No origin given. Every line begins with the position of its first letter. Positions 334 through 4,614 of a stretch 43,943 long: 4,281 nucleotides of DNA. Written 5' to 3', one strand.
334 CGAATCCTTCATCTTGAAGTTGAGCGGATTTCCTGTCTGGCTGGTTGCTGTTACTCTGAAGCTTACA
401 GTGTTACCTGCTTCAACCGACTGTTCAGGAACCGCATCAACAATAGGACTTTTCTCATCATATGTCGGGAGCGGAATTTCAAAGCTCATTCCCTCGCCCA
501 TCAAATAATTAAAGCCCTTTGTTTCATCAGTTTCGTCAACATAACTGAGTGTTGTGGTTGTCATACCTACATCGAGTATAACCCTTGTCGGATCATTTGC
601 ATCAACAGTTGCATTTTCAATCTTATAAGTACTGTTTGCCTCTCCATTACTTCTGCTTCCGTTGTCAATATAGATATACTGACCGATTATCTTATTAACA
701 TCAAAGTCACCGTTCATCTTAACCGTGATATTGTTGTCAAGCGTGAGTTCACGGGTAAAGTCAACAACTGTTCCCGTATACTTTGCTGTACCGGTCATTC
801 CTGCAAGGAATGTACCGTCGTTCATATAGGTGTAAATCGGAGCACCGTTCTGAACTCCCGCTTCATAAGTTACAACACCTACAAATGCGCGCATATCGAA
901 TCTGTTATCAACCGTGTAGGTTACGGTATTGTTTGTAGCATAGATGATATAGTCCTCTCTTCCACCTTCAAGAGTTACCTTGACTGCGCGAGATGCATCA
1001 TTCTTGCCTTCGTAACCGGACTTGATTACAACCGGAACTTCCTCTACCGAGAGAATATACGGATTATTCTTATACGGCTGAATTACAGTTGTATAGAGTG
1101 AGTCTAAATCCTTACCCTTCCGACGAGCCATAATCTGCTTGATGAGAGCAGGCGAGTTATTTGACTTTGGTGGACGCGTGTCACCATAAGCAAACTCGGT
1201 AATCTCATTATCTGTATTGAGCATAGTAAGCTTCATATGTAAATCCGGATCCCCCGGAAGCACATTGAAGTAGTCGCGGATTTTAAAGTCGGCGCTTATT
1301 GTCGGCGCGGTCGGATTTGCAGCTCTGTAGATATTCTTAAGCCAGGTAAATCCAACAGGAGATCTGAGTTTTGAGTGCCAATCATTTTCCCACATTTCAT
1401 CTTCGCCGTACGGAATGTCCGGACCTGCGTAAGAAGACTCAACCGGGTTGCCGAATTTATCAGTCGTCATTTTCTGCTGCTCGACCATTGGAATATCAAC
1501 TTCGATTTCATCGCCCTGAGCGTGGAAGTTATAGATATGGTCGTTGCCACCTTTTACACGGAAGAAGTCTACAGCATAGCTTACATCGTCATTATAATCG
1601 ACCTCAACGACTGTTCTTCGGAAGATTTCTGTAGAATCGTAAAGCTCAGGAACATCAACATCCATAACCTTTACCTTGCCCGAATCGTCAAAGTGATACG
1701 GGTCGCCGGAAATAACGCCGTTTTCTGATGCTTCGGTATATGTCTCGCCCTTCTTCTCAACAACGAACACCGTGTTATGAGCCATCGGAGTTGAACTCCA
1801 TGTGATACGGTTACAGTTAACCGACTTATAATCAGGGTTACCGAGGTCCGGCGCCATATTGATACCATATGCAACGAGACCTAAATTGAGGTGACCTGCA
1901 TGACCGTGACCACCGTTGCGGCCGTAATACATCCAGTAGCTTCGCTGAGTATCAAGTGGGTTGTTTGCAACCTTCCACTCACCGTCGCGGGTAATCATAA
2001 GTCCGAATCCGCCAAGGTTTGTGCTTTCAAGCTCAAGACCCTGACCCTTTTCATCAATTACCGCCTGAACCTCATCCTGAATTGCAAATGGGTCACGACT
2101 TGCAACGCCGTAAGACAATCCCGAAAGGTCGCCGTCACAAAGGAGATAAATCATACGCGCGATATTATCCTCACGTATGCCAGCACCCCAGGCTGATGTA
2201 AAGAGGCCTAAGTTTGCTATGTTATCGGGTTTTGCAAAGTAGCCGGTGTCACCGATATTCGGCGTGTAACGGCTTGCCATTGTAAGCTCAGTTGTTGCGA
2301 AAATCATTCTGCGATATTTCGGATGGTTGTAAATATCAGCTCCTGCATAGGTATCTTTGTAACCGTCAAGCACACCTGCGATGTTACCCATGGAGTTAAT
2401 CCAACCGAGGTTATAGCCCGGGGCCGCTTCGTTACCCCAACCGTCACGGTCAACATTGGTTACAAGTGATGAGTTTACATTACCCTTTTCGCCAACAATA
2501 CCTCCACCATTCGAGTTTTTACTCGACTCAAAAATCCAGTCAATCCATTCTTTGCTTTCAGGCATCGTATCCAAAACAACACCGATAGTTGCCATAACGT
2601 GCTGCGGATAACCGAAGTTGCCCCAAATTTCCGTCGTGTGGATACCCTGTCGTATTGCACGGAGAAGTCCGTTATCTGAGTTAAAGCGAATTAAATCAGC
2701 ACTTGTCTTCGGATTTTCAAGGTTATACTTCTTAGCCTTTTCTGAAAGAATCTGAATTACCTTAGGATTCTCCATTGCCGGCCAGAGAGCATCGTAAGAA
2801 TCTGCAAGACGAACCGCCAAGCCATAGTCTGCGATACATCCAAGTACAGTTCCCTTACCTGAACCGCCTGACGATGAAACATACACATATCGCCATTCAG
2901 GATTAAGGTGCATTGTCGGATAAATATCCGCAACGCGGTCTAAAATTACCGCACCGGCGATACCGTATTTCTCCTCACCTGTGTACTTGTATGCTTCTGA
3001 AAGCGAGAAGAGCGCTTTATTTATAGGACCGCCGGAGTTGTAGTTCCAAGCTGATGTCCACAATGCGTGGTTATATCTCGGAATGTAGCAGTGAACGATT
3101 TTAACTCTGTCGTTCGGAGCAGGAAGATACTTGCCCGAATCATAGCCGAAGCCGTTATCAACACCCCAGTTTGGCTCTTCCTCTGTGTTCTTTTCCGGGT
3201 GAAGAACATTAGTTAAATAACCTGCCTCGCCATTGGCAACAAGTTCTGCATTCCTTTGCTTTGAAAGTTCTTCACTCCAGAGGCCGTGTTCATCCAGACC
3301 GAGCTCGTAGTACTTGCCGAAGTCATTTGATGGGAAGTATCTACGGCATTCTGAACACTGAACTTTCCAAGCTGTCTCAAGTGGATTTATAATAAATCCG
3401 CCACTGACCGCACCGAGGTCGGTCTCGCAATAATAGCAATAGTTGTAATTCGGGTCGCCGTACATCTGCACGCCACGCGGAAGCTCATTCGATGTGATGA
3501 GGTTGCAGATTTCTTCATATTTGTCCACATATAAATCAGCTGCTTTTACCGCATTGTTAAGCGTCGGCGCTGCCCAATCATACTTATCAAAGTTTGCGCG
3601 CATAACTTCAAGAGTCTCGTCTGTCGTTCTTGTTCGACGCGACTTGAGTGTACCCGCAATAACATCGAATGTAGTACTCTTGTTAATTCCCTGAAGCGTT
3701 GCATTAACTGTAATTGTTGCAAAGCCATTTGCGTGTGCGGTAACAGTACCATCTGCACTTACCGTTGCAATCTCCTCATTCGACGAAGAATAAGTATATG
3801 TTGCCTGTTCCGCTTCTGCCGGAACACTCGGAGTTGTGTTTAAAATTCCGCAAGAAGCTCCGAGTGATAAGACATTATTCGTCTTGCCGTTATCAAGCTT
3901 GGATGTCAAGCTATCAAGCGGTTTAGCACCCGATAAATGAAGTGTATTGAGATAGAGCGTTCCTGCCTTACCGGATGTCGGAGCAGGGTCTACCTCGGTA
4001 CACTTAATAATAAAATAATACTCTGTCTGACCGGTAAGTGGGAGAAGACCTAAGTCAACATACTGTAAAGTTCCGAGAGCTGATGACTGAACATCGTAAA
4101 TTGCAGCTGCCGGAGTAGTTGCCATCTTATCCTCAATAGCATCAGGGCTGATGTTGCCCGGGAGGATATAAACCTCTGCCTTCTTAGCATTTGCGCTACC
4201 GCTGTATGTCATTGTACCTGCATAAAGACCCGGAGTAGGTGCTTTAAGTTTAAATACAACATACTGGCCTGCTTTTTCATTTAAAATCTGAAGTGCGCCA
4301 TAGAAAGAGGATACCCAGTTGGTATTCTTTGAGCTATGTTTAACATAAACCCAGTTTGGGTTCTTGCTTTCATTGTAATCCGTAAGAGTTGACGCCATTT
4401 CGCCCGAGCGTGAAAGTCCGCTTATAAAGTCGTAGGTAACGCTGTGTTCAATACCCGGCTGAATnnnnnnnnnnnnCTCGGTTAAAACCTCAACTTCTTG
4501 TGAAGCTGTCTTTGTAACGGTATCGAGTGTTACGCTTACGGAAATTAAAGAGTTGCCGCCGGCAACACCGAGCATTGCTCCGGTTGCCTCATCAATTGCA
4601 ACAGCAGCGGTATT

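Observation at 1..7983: The 'ORF-less' first 8 kb is one giant open reading frame missing from the supplied track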

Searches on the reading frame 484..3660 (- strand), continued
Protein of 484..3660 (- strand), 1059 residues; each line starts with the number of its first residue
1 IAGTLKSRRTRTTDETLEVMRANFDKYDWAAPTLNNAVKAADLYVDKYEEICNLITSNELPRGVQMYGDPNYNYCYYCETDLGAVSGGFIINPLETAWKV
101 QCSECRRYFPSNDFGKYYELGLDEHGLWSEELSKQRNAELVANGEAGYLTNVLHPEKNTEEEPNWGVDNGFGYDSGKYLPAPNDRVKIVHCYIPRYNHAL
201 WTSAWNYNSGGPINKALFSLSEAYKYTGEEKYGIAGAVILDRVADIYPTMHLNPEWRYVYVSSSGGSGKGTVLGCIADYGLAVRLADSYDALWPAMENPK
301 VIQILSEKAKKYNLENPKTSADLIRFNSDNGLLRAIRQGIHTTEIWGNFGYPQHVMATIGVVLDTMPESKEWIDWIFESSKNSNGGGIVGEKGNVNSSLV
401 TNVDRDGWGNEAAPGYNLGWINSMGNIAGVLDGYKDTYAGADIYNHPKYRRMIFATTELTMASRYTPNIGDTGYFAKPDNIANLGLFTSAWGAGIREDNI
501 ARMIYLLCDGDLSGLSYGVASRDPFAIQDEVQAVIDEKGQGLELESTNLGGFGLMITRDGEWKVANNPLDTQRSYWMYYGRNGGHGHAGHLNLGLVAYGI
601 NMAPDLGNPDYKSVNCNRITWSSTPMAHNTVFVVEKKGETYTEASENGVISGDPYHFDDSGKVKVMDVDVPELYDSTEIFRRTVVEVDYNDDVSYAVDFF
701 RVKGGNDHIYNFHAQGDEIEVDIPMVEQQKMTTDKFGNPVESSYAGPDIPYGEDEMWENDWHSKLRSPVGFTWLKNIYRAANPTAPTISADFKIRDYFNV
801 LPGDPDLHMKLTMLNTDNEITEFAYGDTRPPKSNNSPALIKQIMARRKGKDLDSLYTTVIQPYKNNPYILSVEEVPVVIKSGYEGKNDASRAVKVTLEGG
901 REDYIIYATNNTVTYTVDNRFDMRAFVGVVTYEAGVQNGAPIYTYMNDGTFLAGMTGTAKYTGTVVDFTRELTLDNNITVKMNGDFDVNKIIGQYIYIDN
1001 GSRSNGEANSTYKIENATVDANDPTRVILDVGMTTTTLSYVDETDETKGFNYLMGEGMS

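Call 78: find_encoding_contigs(protein=P0167, flank=10000, max_places=1)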
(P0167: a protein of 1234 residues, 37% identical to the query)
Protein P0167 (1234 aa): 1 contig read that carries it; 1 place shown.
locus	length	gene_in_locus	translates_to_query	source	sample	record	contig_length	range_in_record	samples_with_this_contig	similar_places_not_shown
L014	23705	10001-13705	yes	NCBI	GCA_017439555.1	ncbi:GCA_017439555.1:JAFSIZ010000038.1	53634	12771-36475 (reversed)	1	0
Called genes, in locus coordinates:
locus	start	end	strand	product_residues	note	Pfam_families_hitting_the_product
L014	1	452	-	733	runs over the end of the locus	PF00403:HMA, PF00122:E1-E2_ATPase, PF00702:Hydrolase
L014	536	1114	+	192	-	PF02915:Rubrerythrin, PF21349:RUBY_RBDX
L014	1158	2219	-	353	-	-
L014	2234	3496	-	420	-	PF06245:DUF1015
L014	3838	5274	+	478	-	PF00614:PLDc (faint), PF13091:PLDc_2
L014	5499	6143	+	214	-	PF00834:Ribul_P_3_epim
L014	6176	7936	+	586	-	PF01943:Polysacc_synt, PF01554:MatE, PF03023:MurJ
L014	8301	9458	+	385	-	PF03663:Glyco_hydro_76 (faint), PF07221:GlcNAc_2-epim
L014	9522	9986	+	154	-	PF01569:PAP2 (faint), PF02681:DUF212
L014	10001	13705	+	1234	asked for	PF00395:SLH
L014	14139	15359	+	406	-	PF00291:PALP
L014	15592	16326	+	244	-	PF20260:PUA_4, PF04452:Methyltrans_RNA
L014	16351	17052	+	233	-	PF01479:S4, PF00849:PseudoU_synth_2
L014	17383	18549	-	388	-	PF01594:AI-2E_transport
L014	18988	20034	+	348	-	PF02388:FemAB, PF13480:Acetyltransf_6, PF02388:FemAB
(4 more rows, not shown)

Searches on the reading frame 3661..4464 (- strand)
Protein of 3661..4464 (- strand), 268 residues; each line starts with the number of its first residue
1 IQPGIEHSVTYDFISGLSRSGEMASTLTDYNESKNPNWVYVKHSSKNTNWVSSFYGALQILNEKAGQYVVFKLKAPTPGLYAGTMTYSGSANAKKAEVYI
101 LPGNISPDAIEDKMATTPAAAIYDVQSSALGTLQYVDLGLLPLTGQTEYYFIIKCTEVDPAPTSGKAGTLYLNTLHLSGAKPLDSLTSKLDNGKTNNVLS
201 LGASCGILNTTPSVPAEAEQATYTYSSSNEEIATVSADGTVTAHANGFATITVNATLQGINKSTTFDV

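Call 26: search_protein_families(library=pfam, proteins=[window:3661-4464:-], max_evalue=10)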
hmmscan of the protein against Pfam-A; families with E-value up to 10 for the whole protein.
window:3661-4464:- (268 aa): 4 families
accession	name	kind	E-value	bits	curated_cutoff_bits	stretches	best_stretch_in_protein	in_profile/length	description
PF02368.24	Big_2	-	2.5e-09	37.4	22.8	1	215-253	28-66/79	Bacterial Ig-like domain (group 2)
PF22359.2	Big-like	-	0.0054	17.4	27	1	223-254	3-34/48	Bacterial Ig-like domain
PF21461.3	HL_N-beta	-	0.03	14.6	27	1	220-255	11-45/57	Hyaluronate lyase, N-terminal beta-sheet domain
PF20578.4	aBig_2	-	0.031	14.5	27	1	218-264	32-78/89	Atrophied bacterial Ig domain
